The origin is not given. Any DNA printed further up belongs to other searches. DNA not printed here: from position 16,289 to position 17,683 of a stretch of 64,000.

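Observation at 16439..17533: DHQS-like sugar-phosphate cyclase embedded in a glycan locus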

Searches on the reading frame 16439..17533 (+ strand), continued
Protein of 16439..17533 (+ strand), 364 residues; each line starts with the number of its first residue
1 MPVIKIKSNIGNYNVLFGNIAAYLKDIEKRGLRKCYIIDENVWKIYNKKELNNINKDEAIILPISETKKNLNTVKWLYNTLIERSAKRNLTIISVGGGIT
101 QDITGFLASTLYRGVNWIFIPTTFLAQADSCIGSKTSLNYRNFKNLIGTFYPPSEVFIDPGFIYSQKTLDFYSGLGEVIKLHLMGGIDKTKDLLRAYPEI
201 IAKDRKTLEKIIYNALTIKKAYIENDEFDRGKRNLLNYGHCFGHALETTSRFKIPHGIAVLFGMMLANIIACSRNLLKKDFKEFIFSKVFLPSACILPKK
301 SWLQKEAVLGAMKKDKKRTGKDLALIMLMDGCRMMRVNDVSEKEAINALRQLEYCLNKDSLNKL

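Call 18: find_related_loci(query=A1, collection=genome_contigs, flank=10000)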
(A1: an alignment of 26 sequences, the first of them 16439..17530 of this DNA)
Query A1 (364 aa) in genome_contigs; peptide patterns used: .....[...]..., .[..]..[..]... (x = any residue, [..] = any of these).
528 stretches matched a pattern; 489 encode a relative of the query (tblastn E <= 1e-3); the best 80 are kept; 80 distinct loci.
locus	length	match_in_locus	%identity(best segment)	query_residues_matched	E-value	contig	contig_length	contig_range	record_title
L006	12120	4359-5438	58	1-360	6e-143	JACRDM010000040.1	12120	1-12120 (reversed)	MAG: Elusimicrobia bacterium isolate NC_groundwater_1672_Pr3_B-0.1um_44_11 SR-2_scaffold_141_905226, whole genome shotgu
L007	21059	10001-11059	57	1-353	2e-141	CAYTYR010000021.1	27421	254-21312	MAG TPA_asm: uncultured Clostridia bacterium isolate binchicken_co220_96 genome assembly, contig: NODE_1021_length_27421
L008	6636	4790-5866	56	1-359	8e-137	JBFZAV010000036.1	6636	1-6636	MAG: Candidatus Omnitrophota bacterium isolate PPR_0476 k121_527987, whole genome shotgun sequence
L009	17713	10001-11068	56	1-356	6e-132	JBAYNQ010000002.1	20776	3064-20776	MAG: Candidatus Omnitrophota bacterium isolate SO_2016_LW1_69 scaffold02377_LW64-88_2016, whole genome shotgun sequence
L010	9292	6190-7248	53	1-354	2e-128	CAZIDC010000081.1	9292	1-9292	MAG TPA_asm: uncultured Syntrophaceae bacterium isolate SRP080215_co1_117 genome assembly, contig: NODE_9233_length_9292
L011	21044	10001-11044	53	1-349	2e-128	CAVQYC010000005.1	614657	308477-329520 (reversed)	MAG: uncultured delta proteobacterium isolate MFD01828.bin.1.64 genome assembly, contig: contig_26236, whole genome shot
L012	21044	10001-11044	52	1-349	4e-128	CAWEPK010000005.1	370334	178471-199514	MAG: uncultured delta proteobacterium isolate MFD02138.bin.2.11 genome assembly, contig: contig_13573, whole genome shot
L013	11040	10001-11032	53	1-345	5e-128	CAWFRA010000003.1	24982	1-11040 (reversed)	MAG: uncultured delta proteobacterium isolate MFD01476.bin.2.130 genome assembly, contig: contig_108542, whole genome sh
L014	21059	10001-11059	54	1-354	5e-127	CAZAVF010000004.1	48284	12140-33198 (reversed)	MAG TPA_asm: uncultured Planctomycetales bacterium isolate SRP278314_co1_201 genome assembly, contig: NODE_937_length_48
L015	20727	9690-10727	54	3-349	2e-125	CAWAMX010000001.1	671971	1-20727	MAG: uncultured Chloroflexia bacterium isolate MFD01689.bin.1.112 genome assembly, contig: contig_10217, whole genome sh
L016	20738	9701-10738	52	3-349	6e-125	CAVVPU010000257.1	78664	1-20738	MAG: uncultured delta proteobacterium isolate MFD02138.bin.2.7 genome assembly, contig: contig_77515, whole genome shotg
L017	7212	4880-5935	55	1-352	2e-123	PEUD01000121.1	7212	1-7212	MAG: Candidatus Omnitrophica bacterium CG02_land_8_20_14_3_00__42_8 CG02_land_8_20_14_3.00_150_scaffold_8376_c, whole ge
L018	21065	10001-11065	53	1-356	2e-123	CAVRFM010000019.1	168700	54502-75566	MAG: uncultured Chloroflexia bacterium isolate MFD04492.bin.1.138 genome assembly, contig: contig_52412, whole genome sh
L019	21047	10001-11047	52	1-349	1e-122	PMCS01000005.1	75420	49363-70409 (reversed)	MAG: Candidatus Omnitrophota bacterium isolate fen_1318 73.20120700_E3M.124_contig_37683, whole genome shotgun sequence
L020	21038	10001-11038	50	3-349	2e-122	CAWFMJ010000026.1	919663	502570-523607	MAG: uncultured delta proteobacterium isolate MFD02138.bin.2.69 genome assembly, contig: contig_1879, whole genome shotg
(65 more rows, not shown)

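Call 34: find_encoding_contigs(protein=P0108, flank=10000, max_places=1)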
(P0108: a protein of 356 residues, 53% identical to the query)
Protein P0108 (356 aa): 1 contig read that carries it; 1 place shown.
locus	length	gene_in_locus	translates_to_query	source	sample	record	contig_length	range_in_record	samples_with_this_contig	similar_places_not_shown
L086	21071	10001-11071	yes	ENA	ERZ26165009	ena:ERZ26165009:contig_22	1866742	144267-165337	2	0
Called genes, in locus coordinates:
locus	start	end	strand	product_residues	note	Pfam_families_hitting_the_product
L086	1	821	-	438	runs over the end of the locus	PF01041:DegT_DnrJ_EryC1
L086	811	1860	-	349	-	PF01370:Epimerase, PF02719:Polysacc_synt_2, PF04321:RmlD_sub_bind, PF05368:NmrA (weak), PF08659:KR (weak), PF01073:3Beta_HSD, PF07993:NAD_binding_4, PF16363:GDP_Man_Dehyd, +1 more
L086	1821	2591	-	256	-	PF00483:NTP_transferase, PF12804:NTP_transf_3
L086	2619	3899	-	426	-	-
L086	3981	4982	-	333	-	PF00535:Glycos_transf_2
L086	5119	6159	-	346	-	PF01370:Epimerase, PF07993:NAD_binding_4, PF16363:GDP_Man_Dehyd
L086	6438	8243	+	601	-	PF02776:TPP_enzyme_N, PF00205:TPP_enzyme_M, PF02775:TPP_enzyme_C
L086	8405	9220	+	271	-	-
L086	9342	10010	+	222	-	PF01370:Epimerase (weak), PF23441:SDR (weak), PF00106:adh_short, PF13561:adh_short_C2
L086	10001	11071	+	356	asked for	PF01761:DHQ_synthase, PF24621:DHQS_C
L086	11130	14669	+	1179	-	-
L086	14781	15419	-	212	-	PF13580:SIS_2, PF01380:SIS (faint)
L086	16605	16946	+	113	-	PF00581:Rhodanese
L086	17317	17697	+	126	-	-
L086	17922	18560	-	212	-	PF01381:HTH_3, PF13560:HTH_31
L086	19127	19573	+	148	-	PF01047:MarR, PF12802:MarR_2 (weak)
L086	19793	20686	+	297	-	PF00106:adh_short, PF08659:KR, PF13561:adh_short_C2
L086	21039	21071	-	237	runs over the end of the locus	PF04203:Sortase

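Call 35: find_encoding_contigs(protein=P0115, flank=10000, max_places=1)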
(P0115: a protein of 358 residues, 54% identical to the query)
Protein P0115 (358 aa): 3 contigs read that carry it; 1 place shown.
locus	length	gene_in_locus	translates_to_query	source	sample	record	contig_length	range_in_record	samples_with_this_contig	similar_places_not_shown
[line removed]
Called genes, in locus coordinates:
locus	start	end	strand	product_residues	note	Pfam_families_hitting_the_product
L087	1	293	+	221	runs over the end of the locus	PF17836:PglD_N, PF25084:LbH_EIF2B (faint), PF00132:Hexapep (weak)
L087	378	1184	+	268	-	PF13489:Methyltransf_23, PF08241:Methyltransf_11 (weak), PF13649:Methyltransf_25 (weak)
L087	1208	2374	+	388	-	PF00155:Aminotran_1_2 (faint), PF01041:DegT_DnrJ_EryC1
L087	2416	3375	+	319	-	PF00535:Glycos_transf_2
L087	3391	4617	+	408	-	PF09594:GT87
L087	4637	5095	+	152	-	PF02776:TPP_enzyme_N, PF13683:rve_3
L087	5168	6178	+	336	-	PF09594:GT87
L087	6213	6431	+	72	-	-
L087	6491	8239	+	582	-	PF02776:TPP_enzyme_N, PF00205:TPP_enzyme_M, PF02775:TPP_enzyme_C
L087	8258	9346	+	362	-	PF03102:NeuB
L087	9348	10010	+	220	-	PF00106:adh_short (weak), PF01370:Epimerase (weak), PF04321:RmlD_sub_bind (weak), PF00106:adh_short, PF13561:adh_short_C2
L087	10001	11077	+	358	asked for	PF01761:DHQ_synthase, PF24621:DHQS_C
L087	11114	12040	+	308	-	PF00535:Glycos_transf_2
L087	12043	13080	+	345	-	PF03706:LPG_synthase_TM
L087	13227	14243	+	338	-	PF00535:Glycos_transf_2, PF10111:Glyco_tranf_2_2, PF13506:Glyco_transf_21 (weak), PF13641:Glyco_tranf_2_3, PF13632:Glyco_trans_2_3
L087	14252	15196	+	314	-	PF00535:Glycos_transf_2, PF13641:Glyco_tranf_2_3, PF13632:Glyco_trans_2_3 (faint)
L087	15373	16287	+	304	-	PF13579:Glyco_trans_4_4 (weak), PF13692:Glyco_trans_1_4, PF13524:Glyco_trans_1_2 (weak), PF00534:Glycos_transf_1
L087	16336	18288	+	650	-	PF13522:GATase_6, PF13537:GATase_7, PF00733:Asn_synthase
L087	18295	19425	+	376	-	PF13477:Glyco_trans_4_2, PF13439:Glyco_transf_4 (weak), PF13579:Glyco_trans_4_4, PF00534:Glycos_transf_1, PF13692:Glyco_trans_1_4, PF13524:Glyco_trans_1_2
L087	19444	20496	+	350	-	PF00953:Glycos_transf_4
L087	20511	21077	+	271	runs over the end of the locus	PF02706:Wzz (weak)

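Call 36: find_encoding_contigs(protein=P0103, flank=10000, max_places=1)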
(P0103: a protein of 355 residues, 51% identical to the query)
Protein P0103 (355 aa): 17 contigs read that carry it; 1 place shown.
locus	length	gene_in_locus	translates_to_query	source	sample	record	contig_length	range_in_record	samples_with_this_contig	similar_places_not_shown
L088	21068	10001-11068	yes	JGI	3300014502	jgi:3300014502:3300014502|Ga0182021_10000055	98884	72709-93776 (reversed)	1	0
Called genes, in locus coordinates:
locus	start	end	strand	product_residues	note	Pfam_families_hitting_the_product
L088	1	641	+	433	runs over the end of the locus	PF01943:Polysacc_synt, PF13440:Polysacc_synt_3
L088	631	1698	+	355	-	PF00535:Glycos_transf_2, PF10111:Glyco_tranf_2_2, PF13641:Glyco_tranf_2_3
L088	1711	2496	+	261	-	PF00483:NTP_transferase, PF12804:NTP_transf_3 (weak)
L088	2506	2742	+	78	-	PF16363:GDP_Man_Dehyd (faint)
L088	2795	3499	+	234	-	PF13302:Acetyltransf_3, PF00583:Acetyltransf_1 (weak)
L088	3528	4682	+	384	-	PF00155:Aminotran_1_2, PF01053:Cys_Met_Meta_PP (weak), PF00266:Aminotran_5 (weak), PF01041:DegT_DnrJ_EryC1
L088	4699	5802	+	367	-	PF00155:Aminotran_1_2, PF01041:DegT_DnrJ_EryC1, PF00266:Aminotran_5 (weak), PF01212:Beta_elim_lyase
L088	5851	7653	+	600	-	PF02776:TPP_enzyme_N, PF00205:TPP_enzyme_M, PF02775:TPP_enzyme_C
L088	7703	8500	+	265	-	PF03328:HpcH_HpaI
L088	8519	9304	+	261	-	PF03328:HpcH_HpaI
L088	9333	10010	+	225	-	PF00106:adh_short (weak), PF13561:adh_short_C2, PF00106:adh_short, PF23441:SDR (weak)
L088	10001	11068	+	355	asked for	PF01761:DHQ_synthase, PF24621:DHQS_C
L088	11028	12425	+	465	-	PF00266:Aminotran_5 (faint), PF01041:DegT_DnrJ_EryC1, PF01053:Cys_Met_Meta_PP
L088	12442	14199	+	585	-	-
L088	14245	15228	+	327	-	PF01370:Epimerase, PF02719:Polysacc_synt_2, PF04321:RmlD_sub_bind, PF01073:3Beta_HSD, PF16363:GDP_Man_Dehyd, PF07993:NAD_binding_4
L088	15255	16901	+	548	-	PF13231:PMT_2 (weak)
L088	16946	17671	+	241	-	PF00535:Glycos_transf_2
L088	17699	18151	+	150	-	PF01668:SmpB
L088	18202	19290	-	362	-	PF03739:LptF_LptG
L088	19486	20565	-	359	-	PF03739:LptF_LptG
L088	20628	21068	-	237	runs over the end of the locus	PF18912:DZR_2, PF00156:Pribosyltran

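Call 42: search_dna_similar(query=window:16439-17530:+, collection=plasmids, mode=protein, max_rows=60, max_evalue=1e-8)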
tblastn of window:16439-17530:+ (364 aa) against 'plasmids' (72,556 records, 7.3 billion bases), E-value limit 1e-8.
Records with a match: 123; places in all: 124; records where one place covers at least 80% of the query: 34.
Best place of each record, by identity: <60% 123.
By first word of the organism name: Streptomyces 40; Lactococcus 9; Ketogulonicigenium 5; Sinorhizobium 4; Paracoccus 4; Acinetobacter 4; Pasteurella 3; Mycetohabitans 3; Escherichia 3; Rhizobium 2; and 38 more.
By predicted mobility (MOB-suite, as given by PLSDB): non-mobilizable 95; mobilizable 19; conjugative 9.
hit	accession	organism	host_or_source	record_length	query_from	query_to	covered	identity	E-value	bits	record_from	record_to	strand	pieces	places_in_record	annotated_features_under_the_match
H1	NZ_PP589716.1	Lactococcus sp.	Bacterial culture,Dairy environment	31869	14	351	93%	32.6%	1e-42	166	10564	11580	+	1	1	aroB: 3-dehydroquinate synthase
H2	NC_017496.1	Lactococcus cremoris subsp. cremoris A76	cheese production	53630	14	351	93%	32.6%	1e-42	166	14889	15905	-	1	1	aroB: 3-dehydroquinate synthase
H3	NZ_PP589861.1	Lactococcus sp.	Bacterial culture,Dairy environment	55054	14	351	93%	32.6%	1e-42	166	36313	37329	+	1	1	aroB: 3-dehydroquinate synthase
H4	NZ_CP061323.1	Lactococcus lactis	butter,butter starter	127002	14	351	93%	32.6%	1e-42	165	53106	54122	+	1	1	aroB: 3-dehydroquinate synthase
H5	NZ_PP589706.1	Lactococcus sp.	Bacterial culture,Dairy environment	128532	14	351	93%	32.6%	1e-42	165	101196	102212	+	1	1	aroB: 3-dehydroquinate synthase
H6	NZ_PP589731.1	Lactococcus sp.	Bacterial culture,Dairy environment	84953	14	351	93%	32.3%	2e-41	162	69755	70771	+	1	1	aroB: 3-dehydroquinate synthase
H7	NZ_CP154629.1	Acetoanaerobium noterae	cell culture,Sludge of a digestion ...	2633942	3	328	90%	32.7%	5e-35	143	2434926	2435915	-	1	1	none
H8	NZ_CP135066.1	Streptococcus suis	Homo sapiens,ascitic fluid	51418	3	328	90%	32.1%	1e-40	160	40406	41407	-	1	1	aroB: 3-dehydroquinate synthase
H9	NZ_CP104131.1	Sinorhizobium sp. K101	Phaseolus vulgaris,cell ...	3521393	12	351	93%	30.5%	1e-37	150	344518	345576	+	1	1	none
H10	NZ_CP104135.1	Sinorhizobium sp. C101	Phaseolus vulgaris,cell ...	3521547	12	351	93%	30.5%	1e-37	150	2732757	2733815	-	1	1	none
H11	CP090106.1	Sinorhizobium meliloti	Medicago,Cell culture,Plant nodule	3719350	12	351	93%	30.5%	2e-37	150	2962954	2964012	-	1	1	aroB: 3-dehydroquinate synthase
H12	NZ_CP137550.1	Streptomyces sp. N50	Selaginella tamariscina,cell ...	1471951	5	352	96%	29.6%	2e-35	144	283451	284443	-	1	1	record has no annotation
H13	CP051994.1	Staphylococcus aureus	Homo sapiens,respiratory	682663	37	350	86%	32.2%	4e-34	140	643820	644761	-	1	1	3-dehydroquinate synthase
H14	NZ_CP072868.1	Rhizobium sp. NLR16a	lentil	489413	13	351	93%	29.4%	1e-35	145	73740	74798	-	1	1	aroB: 3-dehydroquinate synthase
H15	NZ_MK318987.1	Rhizobium rhizogenes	-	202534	31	352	88%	30.9%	3e-28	123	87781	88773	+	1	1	sedoheptulose 7-phosphate cyclase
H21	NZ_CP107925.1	Streptomyces sp. NBC_00435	-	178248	49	328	77%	34.2%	9e-38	151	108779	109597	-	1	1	aroB: 3-dehydroquinate synthase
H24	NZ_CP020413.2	Leptospira interrogans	Homo sapiens,human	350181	16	328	86%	30.3%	4e-31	132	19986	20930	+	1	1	aroB: 3-dehydroquinate synthase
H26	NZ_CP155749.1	Sphingomonas parapaucimobilis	Chinese cabbage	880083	16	327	86%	30.3%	9e-33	136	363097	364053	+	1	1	aroB: 3-dehydroquinate synthase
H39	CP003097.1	Thermovirga lienii DSM 17291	production water from an oil well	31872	61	341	77%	31.9%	2e-33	138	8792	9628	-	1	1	3-dehydroquinate synthase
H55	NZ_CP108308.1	Streptomyces sp. NBC_00015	-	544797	37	285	68%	34.8%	2e-34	141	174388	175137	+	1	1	2-deoxy-scyllo-inosose synthase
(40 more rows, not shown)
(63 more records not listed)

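Call 44: get_annotated_region(hit=H15, flank=4000)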
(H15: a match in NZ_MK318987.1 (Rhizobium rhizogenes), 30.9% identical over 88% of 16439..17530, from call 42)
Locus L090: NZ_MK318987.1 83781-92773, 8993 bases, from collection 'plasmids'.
description: Rhizobium rhizogenes strain C6.5 plasmid pC6.5b, complete sequence
organism: Rhizobium rhizogenes (NCBI taxid 359)
taxonomy: Bacteria; Pseudomonadota; Alphaproteobacteria; Hyphomicrobiales; Rhizobiaceae; Rhizobium; Rhizobium rhizogenes
host: -; source: -; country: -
typing (MOB-suite, as given by PLSDB): non-mobilizable; mating-pair formation MPF_T
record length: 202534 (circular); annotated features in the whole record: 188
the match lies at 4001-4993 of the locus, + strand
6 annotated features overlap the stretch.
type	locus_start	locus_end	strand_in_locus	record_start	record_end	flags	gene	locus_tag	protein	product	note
CDS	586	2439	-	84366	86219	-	-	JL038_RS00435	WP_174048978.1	ABC transporter ATP-binding protein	-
CDS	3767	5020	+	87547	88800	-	-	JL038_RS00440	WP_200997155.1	sedoheptulose 7-phosphate cyclase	GO:0017000 - antibiotic biosynthetic process [Evidence IEA]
CDS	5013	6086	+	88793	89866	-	-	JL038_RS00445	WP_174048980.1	ROK family protein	-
CDS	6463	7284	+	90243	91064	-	-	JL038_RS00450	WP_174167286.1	TIM barrel protein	-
CDS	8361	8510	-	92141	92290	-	-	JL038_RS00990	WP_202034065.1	family 1 glycosylhydrolase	GO:0005975 - carbohydrate metabolic process [Evidence IEA]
CDS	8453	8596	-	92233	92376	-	-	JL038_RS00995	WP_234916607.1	hypothetical protein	-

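Call 45: get_annotated_region(hit=H55, flank=4000)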
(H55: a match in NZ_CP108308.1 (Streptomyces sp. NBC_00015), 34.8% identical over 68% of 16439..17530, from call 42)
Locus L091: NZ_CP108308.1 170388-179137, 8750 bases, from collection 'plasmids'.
description: Streptomyces sp. NBC_00015 plasmid unnamed2, complete sequence
organism: Streptomyces sp. NBC_00015 (NCBI taxid 2903611)
taxonomy: Bacteria; Actinomycetota; Actinomycetes; Kitasatosporales; Streptomycetaceae; Streptomyces; Streptomyces sp. NBC 00015
host: -; source: -; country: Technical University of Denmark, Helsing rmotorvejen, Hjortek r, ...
typing (MOB-suite, as given by PLSDB): non-mobilizable
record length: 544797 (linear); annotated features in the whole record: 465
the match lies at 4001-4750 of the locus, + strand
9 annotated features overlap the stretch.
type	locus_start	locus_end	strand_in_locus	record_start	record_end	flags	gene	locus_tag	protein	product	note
CDS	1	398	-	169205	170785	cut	-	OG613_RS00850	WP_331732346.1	hypothetical protein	-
CDS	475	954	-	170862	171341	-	-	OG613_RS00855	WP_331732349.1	GntR family transcriptional regulator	-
CDS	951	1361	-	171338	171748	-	-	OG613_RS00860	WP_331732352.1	hypothetical protein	-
CDS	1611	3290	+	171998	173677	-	-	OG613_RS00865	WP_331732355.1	competence protein CoiA family protein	-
CDS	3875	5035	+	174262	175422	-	-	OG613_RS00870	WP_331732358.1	2-deoxy-scyllo-inosose synthase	-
CDS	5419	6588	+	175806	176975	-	-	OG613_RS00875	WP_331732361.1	MFS transporter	GO:0055085 - transmembrane transport [Evidence IEA]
CDS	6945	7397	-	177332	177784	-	-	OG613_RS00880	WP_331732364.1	hypothetical protein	-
CDS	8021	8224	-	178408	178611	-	-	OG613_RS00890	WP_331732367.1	cold-shock protein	-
CDS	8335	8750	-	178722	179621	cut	-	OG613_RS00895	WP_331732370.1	hypothetical protein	-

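Call 62: list_cluster_members(proteins=[window:16439-17530:+, window:12260-14065:+, window:14086-14886:+, window:14938-15729:+, window:15780-16445:+, window:17545-18486:+, window:18523-21024:+, window:11379-12254:+, window:43116-45194:+])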
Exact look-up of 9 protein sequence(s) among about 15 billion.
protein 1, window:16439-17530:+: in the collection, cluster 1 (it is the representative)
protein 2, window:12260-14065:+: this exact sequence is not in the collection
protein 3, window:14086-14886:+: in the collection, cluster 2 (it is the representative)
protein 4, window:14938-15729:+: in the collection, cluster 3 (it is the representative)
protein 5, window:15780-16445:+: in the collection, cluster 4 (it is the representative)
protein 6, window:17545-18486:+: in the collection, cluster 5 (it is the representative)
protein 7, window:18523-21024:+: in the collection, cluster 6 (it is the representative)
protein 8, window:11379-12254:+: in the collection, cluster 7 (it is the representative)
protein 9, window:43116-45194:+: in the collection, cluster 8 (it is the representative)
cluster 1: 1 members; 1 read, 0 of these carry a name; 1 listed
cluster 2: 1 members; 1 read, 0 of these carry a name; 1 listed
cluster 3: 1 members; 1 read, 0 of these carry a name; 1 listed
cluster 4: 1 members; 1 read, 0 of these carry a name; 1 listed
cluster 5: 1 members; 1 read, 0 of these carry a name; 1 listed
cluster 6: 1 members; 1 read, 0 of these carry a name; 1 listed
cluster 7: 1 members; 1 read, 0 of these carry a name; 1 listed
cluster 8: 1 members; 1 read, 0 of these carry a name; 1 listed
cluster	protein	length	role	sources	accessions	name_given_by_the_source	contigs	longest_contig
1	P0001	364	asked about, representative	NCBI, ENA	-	-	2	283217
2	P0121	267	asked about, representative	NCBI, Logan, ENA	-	-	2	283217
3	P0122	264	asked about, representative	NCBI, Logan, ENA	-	-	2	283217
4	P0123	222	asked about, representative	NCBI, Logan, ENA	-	-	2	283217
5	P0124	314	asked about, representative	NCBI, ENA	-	-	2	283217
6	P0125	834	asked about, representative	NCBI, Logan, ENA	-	-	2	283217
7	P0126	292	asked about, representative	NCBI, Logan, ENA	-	-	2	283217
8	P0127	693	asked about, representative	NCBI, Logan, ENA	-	-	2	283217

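Call 75: get_annotated_region(hit=H1, flank=300)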
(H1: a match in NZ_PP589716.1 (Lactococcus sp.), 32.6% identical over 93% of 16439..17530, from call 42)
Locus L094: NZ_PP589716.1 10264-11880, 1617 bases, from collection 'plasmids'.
description: Lactococcus sp. strain UCCL326 plasmid pUCCL636D, complete sequence
organism: Lactococcus sp. (NCBI taxid 44273)
taxonomy: Bacteria; Bacillota; Bacilli; Lactobacillales; Streptococcaceae; Lactococcus; Lactococcus sp.
host: -; source: Bacterial culture,Dairy environment; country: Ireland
typing (MOB-suite, as given by PLSDB): mobilizable
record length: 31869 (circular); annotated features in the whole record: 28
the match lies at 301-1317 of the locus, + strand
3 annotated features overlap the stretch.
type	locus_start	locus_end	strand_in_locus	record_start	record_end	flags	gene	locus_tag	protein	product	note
CDS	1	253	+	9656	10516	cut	-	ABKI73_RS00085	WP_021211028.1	shikimate dehydrogenase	-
CDS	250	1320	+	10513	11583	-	aroB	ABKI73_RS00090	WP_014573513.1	3-dehydroquinate synthase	GO:0009423 - chorismate biosynthetic process [Evidence IEA]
CDS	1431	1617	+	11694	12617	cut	-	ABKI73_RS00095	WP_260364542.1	DMT family transporter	-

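Call 76: get_annotated_region(hit=H13, flank=300)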
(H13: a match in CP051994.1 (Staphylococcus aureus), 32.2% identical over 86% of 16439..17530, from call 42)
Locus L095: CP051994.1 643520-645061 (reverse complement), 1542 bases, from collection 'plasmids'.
description: Staphylococcus aureus strain ER08327.3 plasmid pER08327.3A.1, complete sequence
organism: Staphylococcus aureus (NCBI taxid 1280)
taxonomy: Bacteria; Bacillota; Bacilli; Bacillales; Staphylococcaceae; Staphylococcus; Staphylococcus aureus
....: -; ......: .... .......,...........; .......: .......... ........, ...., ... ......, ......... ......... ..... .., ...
typing (MOB-suite, as given by PLSDB): non-mobilizable
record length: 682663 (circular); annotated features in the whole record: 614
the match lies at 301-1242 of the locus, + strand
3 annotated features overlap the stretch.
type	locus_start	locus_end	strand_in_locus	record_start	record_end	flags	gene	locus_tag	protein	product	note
CDS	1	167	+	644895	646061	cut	aroC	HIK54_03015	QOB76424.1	chorismate synthase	-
CDS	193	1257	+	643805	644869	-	-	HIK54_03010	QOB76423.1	3-dehydroquinate synthase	-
CDS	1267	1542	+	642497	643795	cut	aroA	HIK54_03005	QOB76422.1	3-phosphoshikimate 1-carboxyvinyltransferase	-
